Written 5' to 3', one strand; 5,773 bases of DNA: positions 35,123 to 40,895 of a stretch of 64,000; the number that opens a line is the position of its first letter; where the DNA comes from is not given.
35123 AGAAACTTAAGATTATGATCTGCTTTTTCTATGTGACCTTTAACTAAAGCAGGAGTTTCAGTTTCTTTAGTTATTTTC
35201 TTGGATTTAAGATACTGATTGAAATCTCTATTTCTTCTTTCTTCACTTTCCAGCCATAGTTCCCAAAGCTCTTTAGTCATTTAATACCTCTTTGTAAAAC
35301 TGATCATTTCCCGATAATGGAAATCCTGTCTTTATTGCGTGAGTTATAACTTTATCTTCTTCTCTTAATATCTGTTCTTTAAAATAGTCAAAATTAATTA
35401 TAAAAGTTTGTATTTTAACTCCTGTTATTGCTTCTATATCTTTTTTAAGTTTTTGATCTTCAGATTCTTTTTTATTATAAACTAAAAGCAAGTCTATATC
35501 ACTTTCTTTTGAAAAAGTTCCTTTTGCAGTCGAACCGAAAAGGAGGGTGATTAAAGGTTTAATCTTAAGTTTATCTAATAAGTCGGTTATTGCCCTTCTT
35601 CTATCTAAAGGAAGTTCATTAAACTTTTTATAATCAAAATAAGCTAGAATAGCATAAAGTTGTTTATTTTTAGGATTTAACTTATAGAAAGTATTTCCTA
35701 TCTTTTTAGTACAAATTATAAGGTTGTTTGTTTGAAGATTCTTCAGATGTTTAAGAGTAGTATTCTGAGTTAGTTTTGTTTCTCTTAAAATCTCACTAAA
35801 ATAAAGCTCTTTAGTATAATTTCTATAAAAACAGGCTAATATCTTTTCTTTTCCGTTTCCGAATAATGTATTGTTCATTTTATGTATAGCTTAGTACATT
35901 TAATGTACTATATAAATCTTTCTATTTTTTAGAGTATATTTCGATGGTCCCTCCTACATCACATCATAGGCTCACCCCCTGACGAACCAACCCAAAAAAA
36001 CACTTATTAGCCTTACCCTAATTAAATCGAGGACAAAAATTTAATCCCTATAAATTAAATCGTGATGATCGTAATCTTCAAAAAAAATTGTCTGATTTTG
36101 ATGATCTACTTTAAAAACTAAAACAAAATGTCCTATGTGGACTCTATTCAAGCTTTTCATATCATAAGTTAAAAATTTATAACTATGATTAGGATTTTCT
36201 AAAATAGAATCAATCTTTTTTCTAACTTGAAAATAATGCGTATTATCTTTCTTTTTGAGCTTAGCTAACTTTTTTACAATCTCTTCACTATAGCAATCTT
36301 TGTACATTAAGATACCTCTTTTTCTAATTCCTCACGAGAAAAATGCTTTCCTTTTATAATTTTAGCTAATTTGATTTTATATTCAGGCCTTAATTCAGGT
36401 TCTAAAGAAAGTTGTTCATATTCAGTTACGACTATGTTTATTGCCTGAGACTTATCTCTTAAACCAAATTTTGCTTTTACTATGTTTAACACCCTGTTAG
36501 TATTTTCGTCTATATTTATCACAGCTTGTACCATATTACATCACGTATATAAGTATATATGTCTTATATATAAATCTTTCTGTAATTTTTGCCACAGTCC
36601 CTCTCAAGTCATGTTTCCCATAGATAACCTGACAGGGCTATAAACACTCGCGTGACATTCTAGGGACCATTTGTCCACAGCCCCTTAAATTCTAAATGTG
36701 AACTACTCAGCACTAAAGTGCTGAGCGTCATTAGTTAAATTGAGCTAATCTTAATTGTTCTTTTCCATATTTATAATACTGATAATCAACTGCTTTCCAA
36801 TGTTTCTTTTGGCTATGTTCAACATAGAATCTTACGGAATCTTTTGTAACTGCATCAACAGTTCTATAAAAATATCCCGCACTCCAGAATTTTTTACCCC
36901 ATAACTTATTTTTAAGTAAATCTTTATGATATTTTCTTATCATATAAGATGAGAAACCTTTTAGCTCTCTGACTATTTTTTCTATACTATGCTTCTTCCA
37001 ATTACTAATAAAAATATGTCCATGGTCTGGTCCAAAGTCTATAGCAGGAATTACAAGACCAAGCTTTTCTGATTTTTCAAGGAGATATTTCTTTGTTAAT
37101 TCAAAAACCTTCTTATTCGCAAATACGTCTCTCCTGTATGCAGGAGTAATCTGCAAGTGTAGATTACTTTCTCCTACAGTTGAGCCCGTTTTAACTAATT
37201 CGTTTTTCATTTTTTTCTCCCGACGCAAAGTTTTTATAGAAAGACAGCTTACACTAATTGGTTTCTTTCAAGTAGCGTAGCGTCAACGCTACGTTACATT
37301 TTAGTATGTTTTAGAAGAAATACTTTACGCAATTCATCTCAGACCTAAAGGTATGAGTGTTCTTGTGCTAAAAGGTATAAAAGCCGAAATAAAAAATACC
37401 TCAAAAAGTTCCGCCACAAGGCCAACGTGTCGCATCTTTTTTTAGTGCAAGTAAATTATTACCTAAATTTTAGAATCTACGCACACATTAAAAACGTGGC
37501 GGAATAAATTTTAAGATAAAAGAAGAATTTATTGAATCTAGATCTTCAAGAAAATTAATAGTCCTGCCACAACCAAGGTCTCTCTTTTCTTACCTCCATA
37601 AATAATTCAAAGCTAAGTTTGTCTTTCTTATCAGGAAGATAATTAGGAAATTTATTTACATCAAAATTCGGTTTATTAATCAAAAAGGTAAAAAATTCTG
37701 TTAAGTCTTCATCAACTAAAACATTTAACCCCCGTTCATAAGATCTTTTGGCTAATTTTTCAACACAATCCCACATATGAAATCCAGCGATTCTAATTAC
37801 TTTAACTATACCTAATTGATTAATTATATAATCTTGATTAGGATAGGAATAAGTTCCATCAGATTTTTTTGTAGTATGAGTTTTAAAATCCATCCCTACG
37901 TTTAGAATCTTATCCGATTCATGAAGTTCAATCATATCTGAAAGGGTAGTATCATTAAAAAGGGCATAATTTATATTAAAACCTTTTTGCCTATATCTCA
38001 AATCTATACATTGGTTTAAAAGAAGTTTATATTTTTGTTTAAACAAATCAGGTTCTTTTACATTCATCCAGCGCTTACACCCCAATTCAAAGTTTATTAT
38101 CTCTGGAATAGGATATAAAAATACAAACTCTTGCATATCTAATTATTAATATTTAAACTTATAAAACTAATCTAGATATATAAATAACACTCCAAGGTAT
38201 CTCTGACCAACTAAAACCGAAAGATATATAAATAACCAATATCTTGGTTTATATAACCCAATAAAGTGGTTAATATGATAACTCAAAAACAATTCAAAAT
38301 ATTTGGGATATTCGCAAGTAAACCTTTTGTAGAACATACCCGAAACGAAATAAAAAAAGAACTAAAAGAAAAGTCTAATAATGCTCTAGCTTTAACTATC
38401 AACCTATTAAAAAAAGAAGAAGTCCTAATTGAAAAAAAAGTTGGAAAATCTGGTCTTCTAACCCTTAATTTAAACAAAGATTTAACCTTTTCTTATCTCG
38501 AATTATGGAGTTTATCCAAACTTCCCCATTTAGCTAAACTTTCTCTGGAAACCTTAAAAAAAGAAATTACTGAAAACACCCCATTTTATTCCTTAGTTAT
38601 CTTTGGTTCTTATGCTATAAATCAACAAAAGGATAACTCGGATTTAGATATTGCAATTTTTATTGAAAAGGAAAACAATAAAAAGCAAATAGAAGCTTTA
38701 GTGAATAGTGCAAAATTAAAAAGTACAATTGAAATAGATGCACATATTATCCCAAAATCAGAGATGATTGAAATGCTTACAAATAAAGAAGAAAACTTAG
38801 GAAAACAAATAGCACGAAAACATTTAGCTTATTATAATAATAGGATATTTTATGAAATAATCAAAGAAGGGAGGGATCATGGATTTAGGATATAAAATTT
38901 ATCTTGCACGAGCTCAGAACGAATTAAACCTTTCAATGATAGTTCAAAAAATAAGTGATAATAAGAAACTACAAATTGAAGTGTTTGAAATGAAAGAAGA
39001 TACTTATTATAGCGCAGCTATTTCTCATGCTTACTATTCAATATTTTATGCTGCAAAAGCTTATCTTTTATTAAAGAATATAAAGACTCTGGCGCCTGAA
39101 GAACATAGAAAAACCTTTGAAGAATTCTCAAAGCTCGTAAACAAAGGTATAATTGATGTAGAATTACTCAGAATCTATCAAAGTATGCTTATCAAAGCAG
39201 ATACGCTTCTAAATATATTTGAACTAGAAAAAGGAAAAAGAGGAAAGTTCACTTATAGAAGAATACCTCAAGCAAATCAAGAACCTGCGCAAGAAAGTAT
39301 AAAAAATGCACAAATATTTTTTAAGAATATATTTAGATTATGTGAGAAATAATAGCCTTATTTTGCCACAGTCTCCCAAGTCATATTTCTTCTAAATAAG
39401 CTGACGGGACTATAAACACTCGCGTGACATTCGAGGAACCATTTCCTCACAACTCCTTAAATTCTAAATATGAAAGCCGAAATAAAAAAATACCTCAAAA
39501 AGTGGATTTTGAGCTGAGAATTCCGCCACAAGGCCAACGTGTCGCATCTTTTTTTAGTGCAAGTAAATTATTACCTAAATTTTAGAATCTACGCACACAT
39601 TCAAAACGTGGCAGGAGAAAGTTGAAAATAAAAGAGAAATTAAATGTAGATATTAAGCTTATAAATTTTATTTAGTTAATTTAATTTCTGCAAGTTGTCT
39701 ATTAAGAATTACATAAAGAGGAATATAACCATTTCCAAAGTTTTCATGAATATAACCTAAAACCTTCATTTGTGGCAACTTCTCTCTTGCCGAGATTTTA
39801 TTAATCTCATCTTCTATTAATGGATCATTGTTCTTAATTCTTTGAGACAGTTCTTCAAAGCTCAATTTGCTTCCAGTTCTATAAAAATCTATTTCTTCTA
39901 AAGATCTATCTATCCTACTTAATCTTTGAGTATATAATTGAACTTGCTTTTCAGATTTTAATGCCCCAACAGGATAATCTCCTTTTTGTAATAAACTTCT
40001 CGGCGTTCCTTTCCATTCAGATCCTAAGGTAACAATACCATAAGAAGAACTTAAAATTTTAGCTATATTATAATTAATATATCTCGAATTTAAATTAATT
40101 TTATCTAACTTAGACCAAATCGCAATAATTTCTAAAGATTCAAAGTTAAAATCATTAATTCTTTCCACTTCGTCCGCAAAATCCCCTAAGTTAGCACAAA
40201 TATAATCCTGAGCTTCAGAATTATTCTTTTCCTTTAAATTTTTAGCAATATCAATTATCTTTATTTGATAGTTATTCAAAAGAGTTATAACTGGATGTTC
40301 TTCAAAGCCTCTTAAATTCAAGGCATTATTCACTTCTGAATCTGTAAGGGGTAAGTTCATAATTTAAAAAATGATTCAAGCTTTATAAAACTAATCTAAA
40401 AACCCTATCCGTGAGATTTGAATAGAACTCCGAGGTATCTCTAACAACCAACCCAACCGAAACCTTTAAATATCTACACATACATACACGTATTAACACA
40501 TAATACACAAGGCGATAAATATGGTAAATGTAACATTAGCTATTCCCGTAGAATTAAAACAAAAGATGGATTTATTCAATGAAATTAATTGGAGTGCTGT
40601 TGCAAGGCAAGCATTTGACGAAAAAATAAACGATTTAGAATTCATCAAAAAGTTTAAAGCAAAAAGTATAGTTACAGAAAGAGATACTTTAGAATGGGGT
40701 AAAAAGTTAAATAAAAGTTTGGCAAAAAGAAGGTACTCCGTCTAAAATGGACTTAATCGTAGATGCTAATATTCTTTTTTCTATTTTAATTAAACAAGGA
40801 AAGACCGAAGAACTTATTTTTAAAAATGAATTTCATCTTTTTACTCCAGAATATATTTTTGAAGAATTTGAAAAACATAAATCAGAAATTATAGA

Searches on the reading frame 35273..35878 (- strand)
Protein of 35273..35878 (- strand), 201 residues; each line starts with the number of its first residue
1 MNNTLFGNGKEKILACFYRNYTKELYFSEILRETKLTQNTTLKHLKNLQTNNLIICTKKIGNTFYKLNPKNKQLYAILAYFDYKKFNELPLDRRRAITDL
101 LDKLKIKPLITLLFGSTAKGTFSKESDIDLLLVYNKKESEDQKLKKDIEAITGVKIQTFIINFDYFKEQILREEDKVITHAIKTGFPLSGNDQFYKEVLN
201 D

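Call 8: search_protein_families(library=pfam, proteins=[window:35273-35878:-], max_evalue=0.01)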
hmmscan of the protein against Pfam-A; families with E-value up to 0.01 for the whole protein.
window:35273-35878:- (201 aa): 5 families
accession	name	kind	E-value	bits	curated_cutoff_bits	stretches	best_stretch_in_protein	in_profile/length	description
PF01909.29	NTP_transf_2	-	8.7e-10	39.3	21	1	112-161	18-74/93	Nucleotidyltransferase domain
PF18765.7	Polbeta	-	9.3e-10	39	26.9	1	100-177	6-87/93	Polymerase beta, Nucleotidyltransferase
PF22600.2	MTPAP-like_central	-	3.6e-05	24.3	27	1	111-150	42-82/139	Poly(A) RNA polymerase, mitochondrial-like, central palm domain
PF01022.26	HTH_5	-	0.0021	18.4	22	1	23-54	14-45/47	Bacterial regulatory protein, arsR family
PF24033.1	DUF7342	-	0.0073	16.7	31.6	0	28-79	21-72/150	Family of unknown function (DUF7342)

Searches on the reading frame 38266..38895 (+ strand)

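Call 9: search_protein_families(library=pfam, proteins=[window:38266-38895:+], max_evalue=0.01)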
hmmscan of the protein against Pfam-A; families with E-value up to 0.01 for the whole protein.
window:38266-38895:+ (209 aa): 4 families
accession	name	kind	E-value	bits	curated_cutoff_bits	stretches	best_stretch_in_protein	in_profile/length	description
PF01909.29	NTP_transf_2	-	5.8e-09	36.7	21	1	95-168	2-78/93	Nucleotidyltransferase domain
PF18765.7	Polbeta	-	3e-08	34.2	26.9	1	95-161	1-68/93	Polymerase beta, Nucleotidyltransferase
PF22600.2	MTPAP-like_central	-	6.3e-05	23.5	27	1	93-157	25-89/139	Poly(A) RNA polymerase, mitochondrial-like, central palm domain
PF12633.13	Adenyl_cycl_N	-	0.0083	16.6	27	0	96-149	81-134/199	Adenylate cyclase NT domain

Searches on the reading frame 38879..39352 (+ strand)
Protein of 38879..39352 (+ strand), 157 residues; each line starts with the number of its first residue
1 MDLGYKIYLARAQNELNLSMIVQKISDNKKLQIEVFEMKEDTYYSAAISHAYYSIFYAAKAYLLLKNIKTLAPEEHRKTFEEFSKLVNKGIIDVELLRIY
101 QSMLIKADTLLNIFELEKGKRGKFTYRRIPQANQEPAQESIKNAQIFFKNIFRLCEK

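Call 9: search_protein_families(library=pfam, proteins=[window:38879-39352:+], max_evalue=0.01)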
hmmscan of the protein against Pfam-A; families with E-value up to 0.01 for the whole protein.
window:38879-39352:+ (157 aa): 1 family
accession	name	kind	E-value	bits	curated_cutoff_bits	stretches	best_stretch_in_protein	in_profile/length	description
PF05168.19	HEPN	-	9.8e-06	26.2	22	1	38-148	18-111/117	HEPN domain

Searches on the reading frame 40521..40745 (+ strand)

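Call 9: search_protein_families(library=pfam, proteins=[window:40521-40745:+], max_evalue=0.01)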
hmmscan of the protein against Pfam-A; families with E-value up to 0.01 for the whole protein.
window:40521-40745:+ (74 aa): 0 families

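Call 69: search_protein_families(library=padloc, proteins=[window:40521-40745:+], max_evalue=0.01)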
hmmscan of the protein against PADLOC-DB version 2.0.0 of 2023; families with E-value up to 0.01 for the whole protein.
window:40521-40745:+ (74 aa): 0 families

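Call 70: search_protein_families(library=ncbifam, proteins=[window:40521-40745:+], max_evalue=0.01)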
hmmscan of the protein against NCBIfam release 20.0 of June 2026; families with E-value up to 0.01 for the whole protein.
window:40521-40745:+ (74 aa): 1 family
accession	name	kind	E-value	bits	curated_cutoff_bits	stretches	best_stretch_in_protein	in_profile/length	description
NF050799.1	TA_anti_VapB_Sulfo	equivalog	4e-06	27.3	60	1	5-46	3-43/69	type II toxin-antitoxin system VapB family antitoxin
